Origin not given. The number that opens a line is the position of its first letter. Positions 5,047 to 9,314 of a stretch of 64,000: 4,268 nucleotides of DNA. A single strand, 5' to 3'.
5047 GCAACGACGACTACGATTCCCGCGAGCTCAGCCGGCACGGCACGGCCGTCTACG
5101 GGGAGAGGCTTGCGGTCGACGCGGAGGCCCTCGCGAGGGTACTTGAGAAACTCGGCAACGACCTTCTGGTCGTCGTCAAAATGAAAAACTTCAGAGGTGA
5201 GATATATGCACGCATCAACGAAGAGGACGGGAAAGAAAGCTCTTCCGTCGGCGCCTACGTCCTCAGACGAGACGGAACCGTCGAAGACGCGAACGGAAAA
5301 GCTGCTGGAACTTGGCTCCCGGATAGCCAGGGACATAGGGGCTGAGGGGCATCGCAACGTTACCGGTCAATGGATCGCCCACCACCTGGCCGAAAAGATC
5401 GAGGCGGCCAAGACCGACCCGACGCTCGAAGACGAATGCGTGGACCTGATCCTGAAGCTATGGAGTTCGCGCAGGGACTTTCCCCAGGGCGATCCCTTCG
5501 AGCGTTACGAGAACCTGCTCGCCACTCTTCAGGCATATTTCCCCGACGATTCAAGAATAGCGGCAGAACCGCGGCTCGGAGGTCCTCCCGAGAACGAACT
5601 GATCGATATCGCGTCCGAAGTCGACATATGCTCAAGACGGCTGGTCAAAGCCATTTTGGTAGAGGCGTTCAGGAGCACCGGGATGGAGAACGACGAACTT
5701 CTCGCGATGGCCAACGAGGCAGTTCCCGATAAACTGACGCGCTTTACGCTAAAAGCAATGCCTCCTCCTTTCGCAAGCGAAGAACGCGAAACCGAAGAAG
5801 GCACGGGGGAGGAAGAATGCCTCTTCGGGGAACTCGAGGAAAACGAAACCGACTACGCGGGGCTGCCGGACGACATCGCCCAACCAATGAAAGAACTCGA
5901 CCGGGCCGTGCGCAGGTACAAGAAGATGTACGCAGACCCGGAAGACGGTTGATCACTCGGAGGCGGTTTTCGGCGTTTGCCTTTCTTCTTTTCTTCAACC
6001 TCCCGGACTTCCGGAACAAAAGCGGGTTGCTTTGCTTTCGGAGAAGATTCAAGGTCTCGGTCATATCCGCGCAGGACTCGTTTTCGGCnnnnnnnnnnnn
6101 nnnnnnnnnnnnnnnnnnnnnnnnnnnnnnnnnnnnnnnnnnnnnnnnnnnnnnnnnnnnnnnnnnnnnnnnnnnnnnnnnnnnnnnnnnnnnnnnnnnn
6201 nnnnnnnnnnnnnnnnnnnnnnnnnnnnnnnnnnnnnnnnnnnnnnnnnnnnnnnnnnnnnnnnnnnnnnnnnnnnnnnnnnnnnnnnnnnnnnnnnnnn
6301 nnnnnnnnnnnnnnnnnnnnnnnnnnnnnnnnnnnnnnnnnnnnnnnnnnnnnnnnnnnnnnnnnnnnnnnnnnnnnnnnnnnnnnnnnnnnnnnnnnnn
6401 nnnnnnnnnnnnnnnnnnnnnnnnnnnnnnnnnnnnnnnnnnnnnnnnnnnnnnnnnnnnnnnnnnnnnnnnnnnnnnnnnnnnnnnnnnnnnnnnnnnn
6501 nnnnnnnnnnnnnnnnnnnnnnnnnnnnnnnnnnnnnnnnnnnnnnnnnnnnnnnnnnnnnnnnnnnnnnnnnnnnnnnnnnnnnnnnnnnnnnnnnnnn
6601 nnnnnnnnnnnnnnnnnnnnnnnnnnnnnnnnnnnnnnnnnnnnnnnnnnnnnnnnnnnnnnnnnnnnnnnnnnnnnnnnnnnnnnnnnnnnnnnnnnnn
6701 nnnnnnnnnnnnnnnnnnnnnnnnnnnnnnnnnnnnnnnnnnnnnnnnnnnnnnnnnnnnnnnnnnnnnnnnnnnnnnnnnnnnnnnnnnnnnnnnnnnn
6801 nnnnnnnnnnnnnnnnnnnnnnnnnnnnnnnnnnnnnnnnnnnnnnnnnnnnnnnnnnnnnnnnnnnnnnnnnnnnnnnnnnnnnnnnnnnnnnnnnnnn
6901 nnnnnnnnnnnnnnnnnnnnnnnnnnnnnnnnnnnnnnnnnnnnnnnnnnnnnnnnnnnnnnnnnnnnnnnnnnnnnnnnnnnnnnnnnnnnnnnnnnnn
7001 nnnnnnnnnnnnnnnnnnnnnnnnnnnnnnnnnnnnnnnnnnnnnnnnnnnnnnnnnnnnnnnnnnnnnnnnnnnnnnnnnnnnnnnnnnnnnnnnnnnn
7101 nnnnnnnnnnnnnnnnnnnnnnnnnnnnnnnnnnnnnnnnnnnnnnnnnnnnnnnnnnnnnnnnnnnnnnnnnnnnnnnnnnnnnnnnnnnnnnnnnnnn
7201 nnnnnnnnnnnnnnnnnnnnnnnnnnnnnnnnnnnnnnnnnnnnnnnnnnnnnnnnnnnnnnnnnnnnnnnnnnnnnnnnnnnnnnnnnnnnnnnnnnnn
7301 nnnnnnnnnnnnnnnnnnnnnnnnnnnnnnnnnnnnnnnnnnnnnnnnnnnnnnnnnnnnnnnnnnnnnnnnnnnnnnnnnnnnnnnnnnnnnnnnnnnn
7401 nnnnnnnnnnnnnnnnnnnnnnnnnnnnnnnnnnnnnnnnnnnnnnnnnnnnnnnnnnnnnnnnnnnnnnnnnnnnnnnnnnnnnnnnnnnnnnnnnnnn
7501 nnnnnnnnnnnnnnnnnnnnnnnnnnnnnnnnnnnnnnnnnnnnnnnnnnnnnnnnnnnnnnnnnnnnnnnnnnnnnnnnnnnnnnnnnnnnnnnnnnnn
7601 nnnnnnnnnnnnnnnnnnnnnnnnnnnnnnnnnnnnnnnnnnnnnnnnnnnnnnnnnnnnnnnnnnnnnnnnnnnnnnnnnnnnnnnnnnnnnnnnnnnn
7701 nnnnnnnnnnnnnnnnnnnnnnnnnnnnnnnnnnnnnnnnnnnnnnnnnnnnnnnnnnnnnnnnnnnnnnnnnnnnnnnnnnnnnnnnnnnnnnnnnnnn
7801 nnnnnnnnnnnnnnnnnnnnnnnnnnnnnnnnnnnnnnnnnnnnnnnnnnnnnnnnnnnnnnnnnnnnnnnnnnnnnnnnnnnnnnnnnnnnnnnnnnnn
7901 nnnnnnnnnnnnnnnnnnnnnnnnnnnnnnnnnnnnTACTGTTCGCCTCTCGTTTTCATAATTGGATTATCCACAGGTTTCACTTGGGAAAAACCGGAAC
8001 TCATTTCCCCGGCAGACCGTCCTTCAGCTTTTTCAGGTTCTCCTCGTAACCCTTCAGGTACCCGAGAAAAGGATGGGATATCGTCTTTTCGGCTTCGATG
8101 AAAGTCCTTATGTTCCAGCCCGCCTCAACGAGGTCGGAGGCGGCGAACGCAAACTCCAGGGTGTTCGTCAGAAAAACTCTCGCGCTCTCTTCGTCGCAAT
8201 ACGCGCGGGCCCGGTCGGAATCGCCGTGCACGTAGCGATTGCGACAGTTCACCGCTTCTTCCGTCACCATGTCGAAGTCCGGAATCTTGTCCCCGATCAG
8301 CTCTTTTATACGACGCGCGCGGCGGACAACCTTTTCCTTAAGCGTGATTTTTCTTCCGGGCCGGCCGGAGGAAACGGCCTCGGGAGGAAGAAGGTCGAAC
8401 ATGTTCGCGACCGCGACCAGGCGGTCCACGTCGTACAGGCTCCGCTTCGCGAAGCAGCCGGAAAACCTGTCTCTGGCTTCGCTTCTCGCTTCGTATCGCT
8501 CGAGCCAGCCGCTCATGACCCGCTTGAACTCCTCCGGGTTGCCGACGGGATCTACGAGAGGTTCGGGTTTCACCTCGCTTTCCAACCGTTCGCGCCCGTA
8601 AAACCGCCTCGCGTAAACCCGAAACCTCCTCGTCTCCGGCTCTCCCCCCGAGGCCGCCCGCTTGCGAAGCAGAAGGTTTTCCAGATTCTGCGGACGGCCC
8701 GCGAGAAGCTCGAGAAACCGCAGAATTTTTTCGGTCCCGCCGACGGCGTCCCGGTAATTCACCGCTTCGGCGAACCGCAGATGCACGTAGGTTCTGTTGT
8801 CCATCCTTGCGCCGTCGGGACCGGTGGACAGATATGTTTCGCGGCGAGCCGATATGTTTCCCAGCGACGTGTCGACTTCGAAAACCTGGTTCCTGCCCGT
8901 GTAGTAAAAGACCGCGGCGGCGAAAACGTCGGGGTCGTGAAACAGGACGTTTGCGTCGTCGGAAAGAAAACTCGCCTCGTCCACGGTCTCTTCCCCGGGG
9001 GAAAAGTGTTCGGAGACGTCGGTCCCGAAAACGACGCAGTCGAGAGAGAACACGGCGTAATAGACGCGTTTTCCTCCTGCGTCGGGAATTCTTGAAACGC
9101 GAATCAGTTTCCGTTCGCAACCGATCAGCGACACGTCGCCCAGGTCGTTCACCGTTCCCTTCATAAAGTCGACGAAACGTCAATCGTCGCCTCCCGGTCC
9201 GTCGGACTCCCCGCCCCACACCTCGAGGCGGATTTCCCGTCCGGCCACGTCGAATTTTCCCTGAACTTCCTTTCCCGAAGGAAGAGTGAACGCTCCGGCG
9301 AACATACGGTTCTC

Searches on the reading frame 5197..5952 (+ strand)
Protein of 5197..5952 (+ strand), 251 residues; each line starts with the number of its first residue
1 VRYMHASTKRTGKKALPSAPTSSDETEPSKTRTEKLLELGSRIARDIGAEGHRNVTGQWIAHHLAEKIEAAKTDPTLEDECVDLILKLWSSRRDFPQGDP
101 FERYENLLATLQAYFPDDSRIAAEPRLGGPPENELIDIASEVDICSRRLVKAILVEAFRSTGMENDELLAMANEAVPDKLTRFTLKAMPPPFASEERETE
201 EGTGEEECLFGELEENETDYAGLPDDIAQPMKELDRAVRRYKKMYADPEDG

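Call 3: search_protein_families(library=pfam, proteins=[window:5197-5952:+], max_evalue=0.01)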
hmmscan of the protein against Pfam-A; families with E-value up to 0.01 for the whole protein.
window:5197-5952:+ (251 aa): 0 families

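Call 4: search_protein_families(library=padloc, proteins=[window:5197-5952:+], max_evalue=0.01)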
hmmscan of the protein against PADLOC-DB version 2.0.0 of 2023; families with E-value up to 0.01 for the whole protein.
window:5197-5952:+ (251 aa): 1 family
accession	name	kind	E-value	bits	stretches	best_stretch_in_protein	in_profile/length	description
PDLC02168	Avs3b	-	5.8e-17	60.4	1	30-176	3-163/238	-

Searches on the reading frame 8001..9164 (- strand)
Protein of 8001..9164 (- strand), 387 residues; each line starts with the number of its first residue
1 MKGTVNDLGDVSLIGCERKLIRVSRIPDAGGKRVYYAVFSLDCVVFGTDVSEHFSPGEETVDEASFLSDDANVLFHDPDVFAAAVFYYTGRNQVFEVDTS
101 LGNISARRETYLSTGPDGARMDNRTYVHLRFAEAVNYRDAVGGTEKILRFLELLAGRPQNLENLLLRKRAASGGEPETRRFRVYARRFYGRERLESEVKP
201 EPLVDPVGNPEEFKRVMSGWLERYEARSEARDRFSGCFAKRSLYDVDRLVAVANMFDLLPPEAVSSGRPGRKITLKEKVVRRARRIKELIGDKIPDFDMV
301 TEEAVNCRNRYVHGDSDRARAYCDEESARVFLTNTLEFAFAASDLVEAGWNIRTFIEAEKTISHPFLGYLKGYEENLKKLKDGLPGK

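Call 3: search_protein_families(library=pfam, proteins=[window:8001-9164:-], max_evalue=0.01)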
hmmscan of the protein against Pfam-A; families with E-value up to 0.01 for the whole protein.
window:8001-9164:- (387 aa): 2 families
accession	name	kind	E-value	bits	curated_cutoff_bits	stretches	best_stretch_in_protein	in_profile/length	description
PF18862.6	ApeA_NTD1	-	6.2e-08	32.9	25.5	1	2-218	51-269/271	ApeA N-terminal domain 1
PF18739.6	HEPN_Apea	-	2e-07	32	24.4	1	270-351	52-133/136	Apea-like HEPN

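Call 4: search_protein_families(library=padloc, proteins=[window:8001-9164:-], max_evalue=0.01)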
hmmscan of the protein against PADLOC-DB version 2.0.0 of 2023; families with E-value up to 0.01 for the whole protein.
window:8001-9164:- (387 aa): 0 families

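Call 60: list_cluster_members(proteins=[P0083, P0081, window:8001-9164:-])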
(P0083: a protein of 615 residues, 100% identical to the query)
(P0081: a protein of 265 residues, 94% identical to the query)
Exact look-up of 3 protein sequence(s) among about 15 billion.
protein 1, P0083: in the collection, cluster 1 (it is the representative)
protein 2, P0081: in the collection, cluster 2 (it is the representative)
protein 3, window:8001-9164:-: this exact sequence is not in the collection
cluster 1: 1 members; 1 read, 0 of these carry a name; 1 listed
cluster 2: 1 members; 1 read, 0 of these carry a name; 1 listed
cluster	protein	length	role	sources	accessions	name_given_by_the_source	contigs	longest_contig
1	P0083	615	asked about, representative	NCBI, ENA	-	-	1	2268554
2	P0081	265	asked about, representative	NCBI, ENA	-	-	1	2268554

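Call 69: search_protein_families(library=ncbifam, proteins=[window:8001-9164:-], max_evalue=0.01)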
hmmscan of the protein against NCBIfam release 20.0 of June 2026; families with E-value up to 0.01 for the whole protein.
window:8001-9164:- (387 aa): 0 families
